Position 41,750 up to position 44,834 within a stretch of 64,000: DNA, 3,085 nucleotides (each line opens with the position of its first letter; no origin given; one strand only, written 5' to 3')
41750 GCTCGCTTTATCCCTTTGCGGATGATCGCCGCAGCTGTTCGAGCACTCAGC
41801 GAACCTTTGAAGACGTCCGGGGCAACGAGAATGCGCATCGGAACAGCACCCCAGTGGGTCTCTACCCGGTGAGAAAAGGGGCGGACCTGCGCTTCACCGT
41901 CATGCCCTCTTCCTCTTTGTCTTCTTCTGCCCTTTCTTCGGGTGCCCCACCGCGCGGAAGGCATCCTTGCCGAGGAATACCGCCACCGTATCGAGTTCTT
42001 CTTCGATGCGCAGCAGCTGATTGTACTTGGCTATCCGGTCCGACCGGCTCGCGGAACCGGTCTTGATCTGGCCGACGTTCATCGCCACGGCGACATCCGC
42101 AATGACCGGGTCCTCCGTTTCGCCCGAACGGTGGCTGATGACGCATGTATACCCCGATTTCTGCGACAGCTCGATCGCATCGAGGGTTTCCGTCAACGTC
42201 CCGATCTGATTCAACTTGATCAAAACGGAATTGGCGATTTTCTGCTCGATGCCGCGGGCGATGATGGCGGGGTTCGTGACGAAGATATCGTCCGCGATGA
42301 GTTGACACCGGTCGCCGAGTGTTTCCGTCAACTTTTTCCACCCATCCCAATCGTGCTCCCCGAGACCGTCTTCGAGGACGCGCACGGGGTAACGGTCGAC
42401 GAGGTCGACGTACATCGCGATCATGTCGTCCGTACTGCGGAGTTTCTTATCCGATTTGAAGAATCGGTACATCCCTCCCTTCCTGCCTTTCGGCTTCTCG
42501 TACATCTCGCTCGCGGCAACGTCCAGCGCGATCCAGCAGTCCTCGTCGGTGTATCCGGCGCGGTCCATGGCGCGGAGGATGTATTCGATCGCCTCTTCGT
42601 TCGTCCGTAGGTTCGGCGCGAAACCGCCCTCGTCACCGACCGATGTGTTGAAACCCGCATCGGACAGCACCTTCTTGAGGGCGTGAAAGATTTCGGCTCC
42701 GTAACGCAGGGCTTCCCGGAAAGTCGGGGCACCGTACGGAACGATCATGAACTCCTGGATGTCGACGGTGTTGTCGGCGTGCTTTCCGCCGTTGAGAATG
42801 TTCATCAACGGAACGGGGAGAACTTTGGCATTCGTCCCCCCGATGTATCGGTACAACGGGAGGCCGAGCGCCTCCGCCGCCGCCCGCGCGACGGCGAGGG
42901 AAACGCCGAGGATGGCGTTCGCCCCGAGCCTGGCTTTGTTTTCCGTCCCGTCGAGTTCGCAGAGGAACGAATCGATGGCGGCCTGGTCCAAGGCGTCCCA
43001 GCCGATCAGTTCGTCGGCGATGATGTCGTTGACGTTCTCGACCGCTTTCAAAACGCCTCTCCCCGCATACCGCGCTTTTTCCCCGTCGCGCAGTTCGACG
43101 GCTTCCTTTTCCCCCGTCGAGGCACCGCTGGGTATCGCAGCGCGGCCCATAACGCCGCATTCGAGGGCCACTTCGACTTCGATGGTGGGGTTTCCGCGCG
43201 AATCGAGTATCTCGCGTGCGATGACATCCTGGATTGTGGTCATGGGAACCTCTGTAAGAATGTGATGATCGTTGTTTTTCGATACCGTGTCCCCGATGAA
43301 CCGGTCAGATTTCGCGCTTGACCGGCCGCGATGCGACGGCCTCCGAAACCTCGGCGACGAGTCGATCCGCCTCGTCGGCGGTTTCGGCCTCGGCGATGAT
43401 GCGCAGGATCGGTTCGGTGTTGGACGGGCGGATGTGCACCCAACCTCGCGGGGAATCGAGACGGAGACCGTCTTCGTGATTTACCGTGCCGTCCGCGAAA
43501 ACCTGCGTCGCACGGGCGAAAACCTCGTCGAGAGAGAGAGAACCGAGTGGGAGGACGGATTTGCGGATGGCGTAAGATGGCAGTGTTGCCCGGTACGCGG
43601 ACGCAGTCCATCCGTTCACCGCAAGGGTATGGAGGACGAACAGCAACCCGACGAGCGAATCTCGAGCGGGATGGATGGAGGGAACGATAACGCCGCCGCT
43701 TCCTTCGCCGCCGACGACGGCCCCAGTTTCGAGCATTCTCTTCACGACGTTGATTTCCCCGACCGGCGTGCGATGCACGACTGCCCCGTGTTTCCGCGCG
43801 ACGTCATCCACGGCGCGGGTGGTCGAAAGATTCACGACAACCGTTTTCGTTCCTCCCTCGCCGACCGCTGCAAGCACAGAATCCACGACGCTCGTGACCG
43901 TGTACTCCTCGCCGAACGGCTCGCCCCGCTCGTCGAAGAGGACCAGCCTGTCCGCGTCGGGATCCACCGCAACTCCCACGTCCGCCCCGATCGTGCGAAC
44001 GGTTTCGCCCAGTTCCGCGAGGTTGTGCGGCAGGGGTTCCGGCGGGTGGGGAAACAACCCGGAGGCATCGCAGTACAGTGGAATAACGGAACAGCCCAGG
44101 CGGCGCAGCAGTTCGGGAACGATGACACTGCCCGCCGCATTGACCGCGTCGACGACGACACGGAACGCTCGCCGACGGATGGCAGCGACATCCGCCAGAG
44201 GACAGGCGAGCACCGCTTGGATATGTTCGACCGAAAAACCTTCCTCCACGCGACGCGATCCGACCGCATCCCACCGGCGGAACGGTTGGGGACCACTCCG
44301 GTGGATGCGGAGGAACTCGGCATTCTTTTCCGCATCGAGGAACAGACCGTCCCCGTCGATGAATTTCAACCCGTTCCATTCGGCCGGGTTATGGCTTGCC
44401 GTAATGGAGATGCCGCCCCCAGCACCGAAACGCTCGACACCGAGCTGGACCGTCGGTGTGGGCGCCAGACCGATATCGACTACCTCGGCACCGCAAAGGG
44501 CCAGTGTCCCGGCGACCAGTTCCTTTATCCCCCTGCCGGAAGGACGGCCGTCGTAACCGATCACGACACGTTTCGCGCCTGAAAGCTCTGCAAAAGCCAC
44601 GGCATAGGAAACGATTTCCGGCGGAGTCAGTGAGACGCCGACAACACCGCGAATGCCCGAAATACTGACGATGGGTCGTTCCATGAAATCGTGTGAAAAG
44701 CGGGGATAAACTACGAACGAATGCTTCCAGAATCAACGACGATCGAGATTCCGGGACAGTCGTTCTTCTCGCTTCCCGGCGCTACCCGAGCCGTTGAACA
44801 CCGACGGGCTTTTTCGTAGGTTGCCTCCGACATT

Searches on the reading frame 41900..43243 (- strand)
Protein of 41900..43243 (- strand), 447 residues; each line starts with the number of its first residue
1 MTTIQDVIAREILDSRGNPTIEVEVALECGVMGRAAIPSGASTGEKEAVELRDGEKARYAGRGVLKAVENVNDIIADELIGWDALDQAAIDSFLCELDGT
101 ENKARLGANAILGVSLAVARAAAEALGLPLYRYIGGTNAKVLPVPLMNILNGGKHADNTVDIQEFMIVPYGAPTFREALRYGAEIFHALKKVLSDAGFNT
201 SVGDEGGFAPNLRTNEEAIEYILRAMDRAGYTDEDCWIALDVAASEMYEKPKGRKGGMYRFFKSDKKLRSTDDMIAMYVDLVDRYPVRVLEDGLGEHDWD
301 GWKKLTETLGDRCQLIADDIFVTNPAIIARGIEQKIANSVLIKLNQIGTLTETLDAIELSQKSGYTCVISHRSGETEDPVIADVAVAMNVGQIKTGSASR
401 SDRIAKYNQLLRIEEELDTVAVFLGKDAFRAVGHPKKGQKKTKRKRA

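Call 64: search_protein_families(library=pfam, proteins=[window:41900-43243:-], max_evalue=0.0001)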
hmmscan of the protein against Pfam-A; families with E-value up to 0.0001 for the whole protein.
window:41900-43243:- (447 aa): 2 families
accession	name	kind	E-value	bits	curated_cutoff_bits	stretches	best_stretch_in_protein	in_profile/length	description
PF00113.28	Enolase_C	-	3.3e-120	401.3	21.5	1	140-430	2-294/296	Enolase, C-terminal TIM barrel domain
PF03952.21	Enolase_N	-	3e-61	205.8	35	1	4-134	1-131/131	Enolase, N-terminal domain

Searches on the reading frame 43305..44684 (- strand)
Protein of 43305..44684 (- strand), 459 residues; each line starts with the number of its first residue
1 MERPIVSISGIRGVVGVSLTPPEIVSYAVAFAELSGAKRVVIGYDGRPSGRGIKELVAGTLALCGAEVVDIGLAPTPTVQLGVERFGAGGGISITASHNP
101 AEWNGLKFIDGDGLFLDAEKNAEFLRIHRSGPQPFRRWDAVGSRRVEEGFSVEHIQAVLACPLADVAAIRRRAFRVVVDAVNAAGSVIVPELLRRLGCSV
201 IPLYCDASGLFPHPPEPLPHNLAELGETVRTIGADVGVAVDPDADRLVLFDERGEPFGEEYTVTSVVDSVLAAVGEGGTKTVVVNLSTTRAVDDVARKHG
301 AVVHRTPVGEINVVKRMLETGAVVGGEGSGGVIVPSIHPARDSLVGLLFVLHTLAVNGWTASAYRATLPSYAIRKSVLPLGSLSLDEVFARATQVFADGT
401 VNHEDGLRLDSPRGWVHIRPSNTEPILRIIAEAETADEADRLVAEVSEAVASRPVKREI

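Call 64: search_protein_families(library=pfam, proteins=[window:43305-44684:-], max_evalue=0.0001)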
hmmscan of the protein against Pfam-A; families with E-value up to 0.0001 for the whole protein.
window:43305-44684:- (459 aa): 4 families
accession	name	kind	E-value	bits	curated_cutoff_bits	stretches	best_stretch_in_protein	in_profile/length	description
PF02878.22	PGM_PMM_I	-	2.3e-30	105.5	22.5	1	9-123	7-126/138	Phosphoglucomutase/phosphomannomutase, alpha/beta/alpha domain I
PF02879.22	PGM_PMM_II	-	1.4e-25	90.2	29.3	1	166-254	13-103/103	Phosphoglucomutase/phosphomannomutase, alpha/beta/alpha domain II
PF02880.22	PGM_PMM_III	-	1.8e-19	70.4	20.7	1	277-365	20-108/115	Phosphoglucomutase/phosphomannomutase, alpha/beta/alpha domain III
PF00408.26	PGM_PMM_IV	-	1.3e-10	41.7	23.1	1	403-448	22-67/68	Phosphoglucomutase/phosphomannomutase, C-terminal domain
